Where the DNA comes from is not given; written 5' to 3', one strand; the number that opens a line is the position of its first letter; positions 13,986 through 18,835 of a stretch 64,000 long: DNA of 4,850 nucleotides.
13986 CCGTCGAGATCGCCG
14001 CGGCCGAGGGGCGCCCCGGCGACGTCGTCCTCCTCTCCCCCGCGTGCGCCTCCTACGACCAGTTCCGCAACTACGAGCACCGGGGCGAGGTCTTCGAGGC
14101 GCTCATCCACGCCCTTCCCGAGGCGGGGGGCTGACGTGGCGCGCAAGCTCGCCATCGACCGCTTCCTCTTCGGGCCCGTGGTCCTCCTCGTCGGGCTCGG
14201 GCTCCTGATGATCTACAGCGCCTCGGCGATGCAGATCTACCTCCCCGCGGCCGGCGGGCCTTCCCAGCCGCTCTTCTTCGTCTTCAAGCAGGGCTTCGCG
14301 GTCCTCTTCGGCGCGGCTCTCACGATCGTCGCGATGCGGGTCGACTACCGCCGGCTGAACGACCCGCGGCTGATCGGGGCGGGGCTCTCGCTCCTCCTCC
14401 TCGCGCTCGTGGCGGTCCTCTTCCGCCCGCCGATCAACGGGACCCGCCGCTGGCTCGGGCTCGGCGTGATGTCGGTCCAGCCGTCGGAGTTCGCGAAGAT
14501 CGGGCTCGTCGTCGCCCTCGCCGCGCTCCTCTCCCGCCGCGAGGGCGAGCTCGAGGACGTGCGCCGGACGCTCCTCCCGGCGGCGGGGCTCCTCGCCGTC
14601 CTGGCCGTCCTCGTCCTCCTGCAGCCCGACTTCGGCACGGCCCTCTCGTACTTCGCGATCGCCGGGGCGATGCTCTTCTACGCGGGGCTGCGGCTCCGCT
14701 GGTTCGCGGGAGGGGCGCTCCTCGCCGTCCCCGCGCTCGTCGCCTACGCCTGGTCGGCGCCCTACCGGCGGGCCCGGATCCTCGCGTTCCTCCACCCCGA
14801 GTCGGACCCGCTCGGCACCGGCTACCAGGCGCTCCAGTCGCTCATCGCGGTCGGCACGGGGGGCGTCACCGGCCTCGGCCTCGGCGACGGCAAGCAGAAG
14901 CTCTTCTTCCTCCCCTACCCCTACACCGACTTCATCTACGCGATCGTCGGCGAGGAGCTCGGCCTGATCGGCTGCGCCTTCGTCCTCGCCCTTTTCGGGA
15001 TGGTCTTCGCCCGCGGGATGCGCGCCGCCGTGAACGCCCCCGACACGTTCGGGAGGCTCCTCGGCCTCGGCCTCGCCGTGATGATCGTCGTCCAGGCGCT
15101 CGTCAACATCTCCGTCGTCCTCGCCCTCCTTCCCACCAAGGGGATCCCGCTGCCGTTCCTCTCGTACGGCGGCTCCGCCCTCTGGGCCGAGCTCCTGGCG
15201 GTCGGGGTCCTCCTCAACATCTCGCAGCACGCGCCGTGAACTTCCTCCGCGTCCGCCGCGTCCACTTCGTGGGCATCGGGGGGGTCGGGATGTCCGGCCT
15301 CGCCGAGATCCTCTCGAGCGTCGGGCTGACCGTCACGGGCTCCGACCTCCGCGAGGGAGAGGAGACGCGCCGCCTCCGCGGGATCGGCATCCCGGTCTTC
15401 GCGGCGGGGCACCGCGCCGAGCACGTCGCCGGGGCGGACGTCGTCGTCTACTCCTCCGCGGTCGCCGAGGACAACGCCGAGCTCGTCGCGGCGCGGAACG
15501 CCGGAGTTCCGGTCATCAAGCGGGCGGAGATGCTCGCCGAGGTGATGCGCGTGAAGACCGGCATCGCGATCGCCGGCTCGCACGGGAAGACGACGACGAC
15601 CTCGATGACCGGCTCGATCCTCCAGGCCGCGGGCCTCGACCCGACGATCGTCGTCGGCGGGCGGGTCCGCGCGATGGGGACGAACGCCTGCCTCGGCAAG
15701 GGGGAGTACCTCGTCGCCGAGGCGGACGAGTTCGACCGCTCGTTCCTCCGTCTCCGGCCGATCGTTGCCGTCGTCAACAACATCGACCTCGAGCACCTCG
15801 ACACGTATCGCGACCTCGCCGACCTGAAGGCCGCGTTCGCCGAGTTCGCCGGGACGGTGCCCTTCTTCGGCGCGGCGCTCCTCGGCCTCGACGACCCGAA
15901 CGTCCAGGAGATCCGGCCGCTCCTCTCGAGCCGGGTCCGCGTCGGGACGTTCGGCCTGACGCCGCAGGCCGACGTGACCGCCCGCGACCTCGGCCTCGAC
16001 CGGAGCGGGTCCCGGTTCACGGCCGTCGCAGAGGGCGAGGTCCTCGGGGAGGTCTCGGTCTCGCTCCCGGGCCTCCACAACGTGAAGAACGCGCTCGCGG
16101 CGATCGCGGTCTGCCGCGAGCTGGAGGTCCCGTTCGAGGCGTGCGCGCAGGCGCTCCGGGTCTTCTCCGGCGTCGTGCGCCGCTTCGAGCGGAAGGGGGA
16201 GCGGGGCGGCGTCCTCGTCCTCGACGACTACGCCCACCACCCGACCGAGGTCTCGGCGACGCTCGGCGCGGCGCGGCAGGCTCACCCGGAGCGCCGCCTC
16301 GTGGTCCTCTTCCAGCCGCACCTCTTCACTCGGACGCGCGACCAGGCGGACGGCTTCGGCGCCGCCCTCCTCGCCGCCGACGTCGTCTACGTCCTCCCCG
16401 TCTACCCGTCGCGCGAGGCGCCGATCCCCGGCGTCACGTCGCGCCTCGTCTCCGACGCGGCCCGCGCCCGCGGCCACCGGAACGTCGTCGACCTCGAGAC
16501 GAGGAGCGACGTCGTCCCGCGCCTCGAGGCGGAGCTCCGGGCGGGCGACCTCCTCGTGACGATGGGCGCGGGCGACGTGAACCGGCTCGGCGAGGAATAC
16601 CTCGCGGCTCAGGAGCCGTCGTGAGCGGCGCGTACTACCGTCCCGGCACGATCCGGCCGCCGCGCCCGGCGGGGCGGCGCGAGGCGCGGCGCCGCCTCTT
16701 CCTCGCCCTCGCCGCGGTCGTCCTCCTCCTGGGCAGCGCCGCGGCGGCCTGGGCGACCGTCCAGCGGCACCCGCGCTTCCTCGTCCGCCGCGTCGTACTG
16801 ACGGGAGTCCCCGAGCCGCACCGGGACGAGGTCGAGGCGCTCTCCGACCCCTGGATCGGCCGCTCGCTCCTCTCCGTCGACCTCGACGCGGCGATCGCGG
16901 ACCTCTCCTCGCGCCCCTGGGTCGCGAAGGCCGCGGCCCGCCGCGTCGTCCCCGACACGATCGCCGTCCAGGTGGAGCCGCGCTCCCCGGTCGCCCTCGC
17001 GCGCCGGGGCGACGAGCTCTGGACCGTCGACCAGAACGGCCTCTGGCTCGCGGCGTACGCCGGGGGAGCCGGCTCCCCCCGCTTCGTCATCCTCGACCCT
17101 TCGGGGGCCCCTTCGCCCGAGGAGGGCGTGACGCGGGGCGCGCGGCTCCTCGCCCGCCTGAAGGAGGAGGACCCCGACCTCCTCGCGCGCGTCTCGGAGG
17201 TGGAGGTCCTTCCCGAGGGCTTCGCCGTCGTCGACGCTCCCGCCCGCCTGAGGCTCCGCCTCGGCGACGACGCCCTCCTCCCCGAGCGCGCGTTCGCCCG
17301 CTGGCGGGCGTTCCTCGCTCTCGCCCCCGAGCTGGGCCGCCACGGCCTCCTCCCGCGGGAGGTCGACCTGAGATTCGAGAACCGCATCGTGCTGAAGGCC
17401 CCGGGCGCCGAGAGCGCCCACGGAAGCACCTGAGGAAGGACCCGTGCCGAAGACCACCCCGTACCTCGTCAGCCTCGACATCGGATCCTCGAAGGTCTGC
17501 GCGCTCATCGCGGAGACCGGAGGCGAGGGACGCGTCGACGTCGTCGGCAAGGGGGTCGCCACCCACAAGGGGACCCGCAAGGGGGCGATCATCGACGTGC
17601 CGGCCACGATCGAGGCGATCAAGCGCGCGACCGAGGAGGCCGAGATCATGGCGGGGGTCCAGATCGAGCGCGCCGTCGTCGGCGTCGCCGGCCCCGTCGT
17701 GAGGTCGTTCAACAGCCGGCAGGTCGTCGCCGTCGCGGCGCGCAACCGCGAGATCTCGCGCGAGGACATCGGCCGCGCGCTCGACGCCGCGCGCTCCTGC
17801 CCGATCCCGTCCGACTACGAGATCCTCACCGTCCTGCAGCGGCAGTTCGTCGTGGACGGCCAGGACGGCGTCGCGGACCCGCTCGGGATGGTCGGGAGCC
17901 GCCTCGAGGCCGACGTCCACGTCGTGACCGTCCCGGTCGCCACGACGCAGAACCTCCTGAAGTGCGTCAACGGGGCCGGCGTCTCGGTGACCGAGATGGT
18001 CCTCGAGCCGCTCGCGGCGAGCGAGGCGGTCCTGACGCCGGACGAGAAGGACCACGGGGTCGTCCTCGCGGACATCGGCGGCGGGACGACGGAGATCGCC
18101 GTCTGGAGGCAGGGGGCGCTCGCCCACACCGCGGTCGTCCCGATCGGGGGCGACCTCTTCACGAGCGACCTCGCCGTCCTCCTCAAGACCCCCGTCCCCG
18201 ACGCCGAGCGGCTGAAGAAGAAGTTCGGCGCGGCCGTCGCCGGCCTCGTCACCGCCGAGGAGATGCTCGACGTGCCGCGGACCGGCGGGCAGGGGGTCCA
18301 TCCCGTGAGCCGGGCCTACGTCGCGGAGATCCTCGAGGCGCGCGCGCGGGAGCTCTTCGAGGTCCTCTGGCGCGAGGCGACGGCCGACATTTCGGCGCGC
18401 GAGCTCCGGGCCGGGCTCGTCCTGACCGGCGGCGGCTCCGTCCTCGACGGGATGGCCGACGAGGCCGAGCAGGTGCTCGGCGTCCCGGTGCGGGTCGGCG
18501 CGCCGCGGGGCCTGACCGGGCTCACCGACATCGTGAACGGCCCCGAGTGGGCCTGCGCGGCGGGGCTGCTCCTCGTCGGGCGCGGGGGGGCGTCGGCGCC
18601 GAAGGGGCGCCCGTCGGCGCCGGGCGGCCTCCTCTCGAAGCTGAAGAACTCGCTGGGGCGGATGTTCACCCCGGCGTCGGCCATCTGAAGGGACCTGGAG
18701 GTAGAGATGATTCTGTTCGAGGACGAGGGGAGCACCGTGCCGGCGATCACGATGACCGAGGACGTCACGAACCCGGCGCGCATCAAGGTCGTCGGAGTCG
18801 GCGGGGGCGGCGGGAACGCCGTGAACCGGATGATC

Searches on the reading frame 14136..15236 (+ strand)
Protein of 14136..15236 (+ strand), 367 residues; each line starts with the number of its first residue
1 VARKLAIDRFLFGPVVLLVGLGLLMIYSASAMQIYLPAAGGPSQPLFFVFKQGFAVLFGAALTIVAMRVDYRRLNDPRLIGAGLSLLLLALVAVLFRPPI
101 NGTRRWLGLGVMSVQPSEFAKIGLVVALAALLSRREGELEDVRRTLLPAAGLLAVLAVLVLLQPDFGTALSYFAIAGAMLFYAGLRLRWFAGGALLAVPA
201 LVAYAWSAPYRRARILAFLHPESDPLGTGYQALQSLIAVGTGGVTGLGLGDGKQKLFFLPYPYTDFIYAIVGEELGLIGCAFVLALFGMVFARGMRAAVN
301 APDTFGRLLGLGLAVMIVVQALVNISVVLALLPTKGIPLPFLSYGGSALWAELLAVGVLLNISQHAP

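Call 37: search_protein_families(library=pfam, proteins=[window:14136-15236:+], max_evalue=0.001)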
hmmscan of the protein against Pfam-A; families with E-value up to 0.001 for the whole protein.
window:14136-15236:+ (367 aa): 1 family
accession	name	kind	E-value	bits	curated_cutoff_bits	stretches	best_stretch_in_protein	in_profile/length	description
PF01098.24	FTSW_RODA_SPOVE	-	1.7e-104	350.1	26.4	1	15-365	8-353/356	Cell cycle protein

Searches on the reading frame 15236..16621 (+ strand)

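Call 37: search_protein_families(library=pfam, proteins=[window:15236-16621:+], max_evalue=0.001)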
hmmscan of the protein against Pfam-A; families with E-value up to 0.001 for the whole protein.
window:15236-16621:+ (462 aa): 3 families
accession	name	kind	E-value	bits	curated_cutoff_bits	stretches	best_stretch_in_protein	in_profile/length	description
PF08245.18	Mur_ligase_M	-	6.6e-26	91.9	24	1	112-293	1-200/200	Mur ligase middle domain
PF01225.30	Mur_ligase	-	3.5e-24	85.4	21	1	9-107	2-94/95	Mur ligase family, catalytic domain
PF02875.26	Mur_ligase_C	-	1.2e-21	78.3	28.4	1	315-446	1-127/127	Mur ligase, glutamate ligase domain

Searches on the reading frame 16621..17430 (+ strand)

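Call 38: search_protein_families(library=pfam, proteins=[window:16621-17430:+], max_evalue=0.001)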
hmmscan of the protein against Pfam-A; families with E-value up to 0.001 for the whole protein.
window:16621-17430:+ (270 aa): 1 family
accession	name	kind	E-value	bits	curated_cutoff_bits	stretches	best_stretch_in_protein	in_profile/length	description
PF08478.15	POTRA_1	-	2.2e-09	37.9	23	1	55-121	3-69/69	POTRA domain, FtsQ-type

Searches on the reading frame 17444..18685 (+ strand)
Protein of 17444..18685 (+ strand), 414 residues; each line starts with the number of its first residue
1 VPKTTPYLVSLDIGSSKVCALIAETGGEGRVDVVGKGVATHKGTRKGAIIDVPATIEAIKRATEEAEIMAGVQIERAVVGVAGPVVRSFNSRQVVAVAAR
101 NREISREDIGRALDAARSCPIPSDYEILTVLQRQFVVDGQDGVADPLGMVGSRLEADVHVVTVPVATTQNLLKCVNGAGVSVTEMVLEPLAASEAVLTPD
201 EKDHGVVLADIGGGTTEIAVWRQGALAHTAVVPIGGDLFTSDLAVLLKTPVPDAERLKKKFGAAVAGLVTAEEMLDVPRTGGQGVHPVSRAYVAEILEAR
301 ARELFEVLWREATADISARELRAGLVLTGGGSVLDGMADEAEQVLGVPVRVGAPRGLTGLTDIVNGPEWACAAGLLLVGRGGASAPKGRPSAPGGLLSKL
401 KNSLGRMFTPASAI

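Call 11: search_protein_families(library=pfam, proteins=[window:17444-18685:+], max_evalue=0.001)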
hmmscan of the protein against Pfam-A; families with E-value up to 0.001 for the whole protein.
window:17444-18685:+ (414 aa): 5 families
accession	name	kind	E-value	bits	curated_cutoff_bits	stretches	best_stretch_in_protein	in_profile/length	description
PF14450.12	FtsA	-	1.4e-39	135.7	31.8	2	207-374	1-127/127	Cell division protein FtsA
PF02491.25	SHS2_FTSA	-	1.3e-27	96.4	25.4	1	86-162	4-79/79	SHS2 domain inserted in FTSA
PF06723.19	MreB_Mbl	-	1.9e-12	47.1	27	1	160-352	97-304/327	MreB/Mbl protein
PF06277.17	EutA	-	5.8e-06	25.9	27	1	200-245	139-185/475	Ethanolamine utilisation protein EutA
PF11104.14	PilM_2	-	1.3e-05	24.8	27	0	191-260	161-236/340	Type IV pilus assembly protein PilM;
